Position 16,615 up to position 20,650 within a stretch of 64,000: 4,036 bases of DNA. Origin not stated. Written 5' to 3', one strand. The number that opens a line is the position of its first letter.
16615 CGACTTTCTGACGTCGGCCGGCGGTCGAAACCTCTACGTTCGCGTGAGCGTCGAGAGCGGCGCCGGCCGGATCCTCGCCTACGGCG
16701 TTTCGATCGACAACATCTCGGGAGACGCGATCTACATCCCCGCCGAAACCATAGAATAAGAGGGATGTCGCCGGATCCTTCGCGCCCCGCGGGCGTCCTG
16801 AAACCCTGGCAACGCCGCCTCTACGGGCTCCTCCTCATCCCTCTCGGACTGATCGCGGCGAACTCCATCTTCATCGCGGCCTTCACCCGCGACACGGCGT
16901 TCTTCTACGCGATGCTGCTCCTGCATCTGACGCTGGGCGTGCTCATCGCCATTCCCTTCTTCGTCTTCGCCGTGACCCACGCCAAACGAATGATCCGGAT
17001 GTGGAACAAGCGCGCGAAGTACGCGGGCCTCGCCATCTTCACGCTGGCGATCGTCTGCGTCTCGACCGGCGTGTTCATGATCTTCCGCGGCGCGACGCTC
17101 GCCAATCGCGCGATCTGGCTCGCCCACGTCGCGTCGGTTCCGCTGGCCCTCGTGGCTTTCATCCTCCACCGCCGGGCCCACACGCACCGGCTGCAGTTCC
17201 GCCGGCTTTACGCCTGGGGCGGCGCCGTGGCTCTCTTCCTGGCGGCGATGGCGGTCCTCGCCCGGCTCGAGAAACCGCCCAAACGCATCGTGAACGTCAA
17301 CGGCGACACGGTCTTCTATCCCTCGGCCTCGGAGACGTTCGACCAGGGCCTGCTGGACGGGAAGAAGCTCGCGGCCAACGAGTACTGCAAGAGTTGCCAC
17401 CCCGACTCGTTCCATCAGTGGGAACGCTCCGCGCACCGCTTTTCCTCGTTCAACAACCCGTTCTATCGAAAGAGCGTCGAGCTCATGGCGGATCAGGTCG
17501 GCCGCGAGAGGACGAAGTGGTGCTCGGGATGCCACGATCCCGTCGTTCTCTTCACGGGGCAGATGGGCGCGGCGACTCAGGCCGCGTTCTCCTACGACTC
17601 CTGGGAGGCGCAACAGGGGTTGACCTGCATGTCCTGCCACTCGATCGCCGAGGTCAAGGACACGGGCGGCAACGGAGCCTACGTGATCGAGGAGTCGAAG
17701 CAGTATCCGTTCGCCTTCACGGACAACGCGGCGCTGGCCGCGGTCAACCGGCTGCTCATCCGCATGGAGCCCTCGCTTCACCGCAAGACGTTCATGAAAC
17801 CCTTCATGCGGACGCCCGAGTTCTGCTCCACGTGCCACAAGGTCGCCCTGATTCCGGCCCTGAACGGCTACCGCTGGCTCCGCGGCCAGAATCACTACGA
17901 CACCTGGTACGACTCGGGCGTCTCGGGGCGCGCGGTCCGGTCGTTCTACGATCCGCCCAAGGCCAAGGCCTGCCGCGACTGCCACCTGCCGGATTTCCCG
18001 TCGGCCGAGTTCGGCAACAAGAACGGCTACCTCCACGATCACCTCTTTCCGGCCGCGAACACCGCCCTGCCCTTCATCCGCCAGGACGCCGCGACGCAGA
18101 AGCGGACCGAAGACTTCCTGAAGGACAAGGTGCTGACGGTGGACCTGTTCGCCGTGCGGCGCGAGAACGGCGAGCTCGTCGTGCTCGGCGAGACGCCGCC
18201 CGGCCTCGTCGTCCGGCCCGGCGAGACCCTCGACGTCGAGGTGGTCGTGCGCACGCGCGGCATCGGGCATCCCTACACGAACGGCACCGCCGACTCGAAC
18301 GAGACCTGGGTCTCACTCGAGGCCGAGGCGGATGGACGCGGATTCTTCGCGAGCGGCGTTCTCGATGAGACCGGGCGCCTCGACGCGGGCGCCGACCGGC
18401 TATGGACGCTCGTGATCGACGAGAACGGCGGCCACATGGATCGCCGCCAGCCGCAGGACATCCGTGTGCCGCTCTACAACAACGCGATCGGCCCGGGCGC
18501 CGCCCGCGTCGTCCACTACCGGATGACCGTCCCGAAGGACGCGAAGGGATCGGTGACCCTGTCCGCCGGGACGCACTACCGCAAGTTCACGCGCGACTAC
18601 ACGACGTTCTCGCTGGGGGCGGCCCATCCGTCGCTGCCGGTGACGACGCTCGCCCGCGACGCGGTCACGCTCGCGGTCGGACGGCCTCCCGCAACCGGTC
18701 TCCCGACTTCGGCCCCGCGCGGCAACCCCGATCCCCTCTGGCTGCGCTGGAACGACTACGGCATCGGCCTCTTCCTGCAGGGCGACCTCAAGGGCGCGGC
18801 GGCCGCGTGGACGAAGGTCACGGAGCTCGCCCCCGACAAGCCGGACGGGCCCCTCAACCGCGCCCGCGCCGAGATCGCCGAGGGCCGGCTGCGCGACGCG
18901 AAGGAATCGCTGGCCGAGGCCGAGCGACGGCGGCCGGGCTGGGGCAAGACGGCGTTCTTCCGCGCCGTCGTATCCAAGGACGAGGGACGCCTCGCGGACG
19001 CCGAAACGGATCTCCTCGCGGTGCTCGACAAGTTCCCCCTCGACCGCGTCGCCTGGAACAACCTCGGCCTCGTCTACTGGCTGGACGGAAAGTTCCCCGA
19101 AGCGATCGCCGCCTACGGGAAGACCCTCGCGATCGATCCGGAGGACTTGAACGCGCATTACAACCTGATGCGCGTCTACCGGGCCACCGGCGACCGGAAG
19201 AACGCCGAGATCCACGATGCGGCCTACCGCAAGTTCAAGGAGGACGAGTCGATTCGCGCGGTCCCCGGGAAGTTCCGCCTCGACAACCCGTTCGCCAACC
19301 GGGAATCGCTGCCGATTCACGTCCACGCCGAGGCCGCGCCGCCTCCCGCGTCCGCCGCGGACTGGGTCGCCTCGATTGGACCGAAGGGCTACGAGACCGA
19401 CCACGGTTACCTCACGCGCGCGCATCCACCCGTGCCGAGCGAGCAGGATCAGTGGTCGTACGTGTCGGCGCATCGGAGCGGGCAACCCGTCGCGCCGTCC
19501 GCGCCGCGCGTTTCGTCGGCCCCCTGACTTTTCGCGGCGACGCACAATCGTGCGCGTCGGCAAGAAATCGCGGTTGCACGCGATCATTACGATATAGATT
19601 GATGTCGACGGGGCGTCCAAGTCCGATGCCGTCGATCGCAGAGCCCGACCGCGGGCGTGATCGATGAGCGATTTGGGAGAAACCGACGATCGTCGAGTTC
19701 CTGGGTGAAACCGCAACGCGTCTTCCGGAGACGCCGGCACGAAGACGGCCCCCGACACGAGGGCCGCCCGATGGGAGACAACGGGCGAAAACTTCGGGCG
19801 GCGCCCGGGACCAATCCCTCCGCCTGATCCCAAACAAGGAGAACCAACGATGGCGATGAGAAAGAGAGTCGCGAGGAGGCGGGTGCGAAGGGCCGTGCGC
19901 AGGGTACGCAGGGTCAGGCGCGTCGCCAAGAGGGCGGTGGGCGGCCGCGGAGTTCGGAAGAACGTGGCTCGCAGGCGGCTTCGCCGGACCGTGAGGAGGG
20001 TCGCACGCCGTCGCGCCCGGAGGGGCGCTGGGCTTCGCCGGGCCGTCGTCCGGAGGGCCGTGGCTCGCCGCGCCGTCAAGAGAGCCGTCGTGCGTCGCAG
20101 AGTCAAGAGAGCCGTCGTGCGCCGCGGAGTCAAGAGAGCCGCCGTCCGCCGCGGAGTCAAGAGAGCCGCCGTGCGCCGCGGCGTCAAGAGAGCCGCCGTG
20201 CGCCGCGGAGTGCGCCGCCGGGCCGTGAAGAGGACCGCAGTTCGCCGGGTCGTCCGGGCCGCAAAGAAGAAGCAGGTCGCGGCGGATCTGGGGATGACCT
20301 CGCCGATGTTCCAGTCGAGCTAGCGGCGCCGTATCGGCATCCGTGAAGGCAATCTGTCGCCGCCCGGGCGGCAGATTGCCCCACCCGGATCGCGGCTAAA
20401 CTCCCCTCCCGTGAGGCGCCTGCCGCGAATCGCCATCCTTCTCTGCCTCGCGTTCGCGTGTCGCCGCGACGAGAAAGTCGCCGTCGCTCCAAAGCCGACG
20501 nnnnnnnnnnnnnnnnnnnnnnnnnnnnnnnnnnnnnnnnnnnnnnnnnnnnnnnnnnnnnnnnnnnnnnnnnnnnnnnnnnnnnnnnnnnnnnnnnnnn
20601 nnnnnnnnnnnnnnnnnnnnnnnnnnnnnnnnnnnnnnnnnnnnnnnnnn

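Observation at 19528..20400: Orphan poly-arginine tandem-repeat protein with its own leader, strong SD and hairpin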

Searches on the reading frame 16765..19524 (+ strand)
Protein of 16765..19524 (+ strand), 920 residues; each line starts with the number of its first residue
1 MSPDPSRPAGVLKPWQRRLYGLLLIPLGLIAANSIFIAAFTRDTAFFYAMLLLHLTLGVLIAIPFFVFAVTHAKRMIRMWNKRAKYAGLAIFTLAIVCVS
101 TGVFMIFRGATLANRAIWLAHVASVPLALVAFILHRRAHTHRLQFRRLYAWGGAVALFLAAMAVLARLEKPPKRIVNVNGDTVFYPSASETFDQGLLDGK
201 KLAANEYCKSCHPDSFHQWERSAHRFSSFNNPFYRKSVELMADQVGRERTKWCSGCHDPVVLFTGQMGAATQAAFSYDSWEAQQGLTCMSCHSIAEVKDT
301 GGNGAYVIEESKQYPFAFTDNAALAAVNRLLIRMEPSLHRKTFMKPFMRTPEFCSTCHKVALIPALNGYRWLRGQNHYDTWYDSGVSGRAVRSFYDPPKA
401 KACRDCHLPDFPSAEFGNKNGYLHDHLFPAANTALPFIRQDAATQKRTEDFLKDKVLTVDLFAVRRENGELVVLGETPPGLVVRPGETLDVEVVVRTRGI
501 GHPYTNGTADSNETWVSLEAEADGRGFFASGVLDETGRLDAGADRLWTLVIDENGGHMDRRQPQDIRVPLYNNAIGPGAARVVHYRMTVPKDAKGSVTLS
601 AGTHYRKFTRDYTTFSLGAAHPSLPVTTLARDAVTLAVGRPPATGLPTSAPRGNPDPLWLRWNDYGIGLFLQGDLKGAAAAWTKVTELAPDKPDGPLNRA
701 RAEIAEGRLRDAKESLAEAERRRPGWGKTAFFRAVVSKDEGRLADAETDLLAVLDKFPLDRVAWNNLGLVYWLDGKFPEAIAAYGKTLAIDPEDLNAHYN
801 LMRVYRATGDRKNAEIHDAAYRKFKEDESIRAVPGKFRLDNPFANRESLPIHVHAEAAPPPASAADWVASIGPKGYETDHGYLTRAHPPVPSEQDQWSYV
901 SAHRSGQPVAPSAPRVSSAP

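Call 15: find_related_loci(query=window:16765-19524:+, collection=genome_contigs, flank=6000)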
Query window:16765-19524:+ (920 aa) in genome_contigs; peptide patterns used: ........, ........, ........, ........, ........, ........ (x = any residue, [..] = any of these).
228 stretches matched a pattern; 191 encode a relative of the query (tblastn E <= 1e-3); the best 80 are kept; 80 distinct loci.
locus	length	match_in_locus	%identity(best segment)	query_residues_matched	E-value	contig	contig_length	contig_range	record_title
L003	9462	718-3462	84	3-920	0e+0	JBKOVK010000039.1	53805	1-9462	MAG: Acidobacteriota bacterium isolate GM_EKS_MAG_00046 GM_EKS_000000431015, whole genome shotgun sequence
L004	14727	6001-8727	82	6-920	0e+0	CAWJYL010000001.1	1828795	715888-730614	MAG: uncultured Acidobacteriota bacterium isolate MFD00822.bin.1.75 genome assembly, contig: contig_29640, whole genome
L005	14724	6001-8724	82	5-899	0e+0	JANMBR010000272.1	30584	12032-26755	MAG: Acidobacteriota bacterium isolate OTE_1_metabat_297 OTE_1_k141_2332773, whole genome shotgun sequence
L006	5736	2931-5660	83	3-920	0e+0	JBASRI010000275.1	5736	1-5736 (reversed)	MAG: Thermoanaerobaculia bacterium isolate MFD13520_ilm_asm_bin14 k127_293202, whole genome shotgun sequence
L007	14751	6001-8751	83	5-920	0e+0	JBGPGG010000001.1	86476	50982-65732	MAG: Thermoanaerobaculia bacterium isolate OBJ_0618_7090110_48 k141_1013394_length_86476_cov_65.8603, whole genome shotg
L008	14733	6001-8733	82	5-920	0e+0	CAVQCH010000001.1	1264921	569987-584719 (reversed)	MAG: uncultured Acidobacteriota bacterium isolate MFD02134.bin.2.168 genome assembly, contig: contig_11883, whole genome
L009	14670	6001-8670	84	7-899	0e+0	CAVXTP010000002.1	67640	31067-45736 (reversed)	MAG: uncultured Acidobacteriota bacterium isolate MFD05942.bin.1.319 genome assembly, contig: contig_109194, whole genom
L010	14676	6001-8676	84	5-899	0e+0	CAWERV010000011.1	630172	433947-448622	MAG: uncultured Acidobacteriota bacterium isolate MFD02134.bin.2.169 genome assembly, contig: contig_282, whole genome s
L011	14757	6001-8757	82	1-920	0e+0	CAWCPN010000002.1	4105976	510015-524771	MAG: uncultured Acidobacteriota bacterium isolate MFD04944.bin.1.75 genome assembly, contig: contig_2100, whole genome s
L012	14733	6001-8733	82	2-902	0e+0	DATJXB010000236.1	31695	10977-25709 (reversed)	MAG TPA_asm: Thermoanaerobaculia bacterium isolate SMAG_U15115 k141_3997424, whole genome shotgun sequence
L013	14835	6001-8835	80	2-919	0e+0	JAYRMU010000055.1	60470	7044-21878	MAG: Thermoanaerobaculia bacterium isolate XM2_XAASGE4bin.10 k141_908316, whole genome shotgun sequence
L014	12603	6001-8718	81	10-920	0e+0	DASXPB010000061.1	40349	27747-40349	MAG TPA_asm: Thermoanaerobaculia bacterium isolate SMAG_U5397 k141_5516749, whole genome shotgun sequence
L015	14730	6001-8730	82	5-920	0e+0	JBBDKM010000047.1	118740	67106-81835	MAG: Thermoanaerobaculia bacterium isolate LejiaA_69_48 Lejia_A_285_length_118740_cov_28, whole genome shotgun sequence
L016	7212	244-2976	80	2-906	0e+0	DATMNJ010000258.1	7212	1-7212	MAG TPA_asm: Thermoanaerobaculia bacterium isolate SMAG_U12847 k141_2358450, whole genome shotgun sequence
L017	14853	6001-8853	78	3-914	0e+0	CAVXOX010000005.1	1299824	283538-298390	MAG: uncultured Acidobacteriota bacterium isolate MFD00822.bin.1.216 genome assembly, contig: contig_35723, whole genome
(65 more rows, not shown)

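Call 59: search_protein_families(library=pfam, proteins=[window:16765-19524:+], max_evalue=0.00001)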
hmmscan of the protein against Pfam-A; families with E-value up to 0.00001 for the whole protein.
window:16765-19524:+ (920 aa): 7 families
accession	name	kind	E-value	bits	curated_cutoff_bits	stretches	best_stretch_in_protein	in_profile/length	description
PF07719.23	TPR_2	-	1.5e-13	50.1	27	0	763-794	3-34/34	Tetratricopeptide repeat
PF14559.12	TPR_19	-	1e-11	45.4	25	0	774-815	4-45/68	Tetratricopeptide repeat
PF13414.12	TPR_11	-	4.8e-10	39.4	26.8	1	768-801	1-34/42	TPR repeat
PF13432.12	TPR_16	-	4.9e-10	40.1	32.7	1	740-793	10-63/65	Tetratricopeptide repeat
PF00515.34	TPR_1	-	7.2e-10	38.7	27.8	1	763-794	3-34/34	Tetratricopeptide repeat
PF22113.1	Mtrc-MtrF_II-IV_dom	-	8.7e-08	32.3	30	0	201-298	77-169/176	Outer membrane cytochrome MtrC/MtrF-like, domains II/IV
PF13435.11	Cytochrome_C554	-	1.7e-07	32.5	20.8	0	208-293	2-84/84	Cytochrome c554 and c-prime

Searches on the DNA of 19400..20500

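Call 6: search_rna_families(source=window, start=19400, end=20500, threshold=evalue, max_evalue=10)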
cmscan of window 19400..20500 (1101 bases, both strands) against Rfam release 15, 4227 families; matches with E-value up to 10: 6.
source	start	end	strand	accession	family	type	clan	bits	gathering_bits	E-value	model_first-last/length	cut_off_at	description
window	19539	19677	+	RF02916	atpB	Cis-reg;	-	16.6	37.4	0.47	1-128/128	no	atpB RNA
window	19877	19931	+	RF01544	TB11Cs5H3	Gene; snRNA; snoRNA; HACA-box;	-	15.8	50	2.7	1-65/65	no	Trypanosomatid snoRNA TB11Cs5H3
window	19468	19511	+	RF01680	P5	Gene; sRNA;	-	15.7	60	7.9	1-71/71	no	Pseudomonas sRNA P5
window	19715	19789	-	RF02837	anti-hemB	Gene; sRNA;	-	13.8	49.5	3.3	1-81/81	no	Burkholderia RNA 7 (anti-hemB)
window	19458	19573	-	RF00191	SNORA57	Gene; snRNA; snoRNA; HACA-box;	-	11.7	40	7.7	1-149/149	no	Small nucleolar RNA SNORA57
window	19447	19466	-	RF01133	sR3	Gene; snRNA; snoRNA; CD-box;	-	10.5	41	8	36-55/55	no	Small nucleolar RNA sR3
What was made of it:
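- On Known RNA families (for the leader): Only noise at E<=10 in 19400-20500 (call 6).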
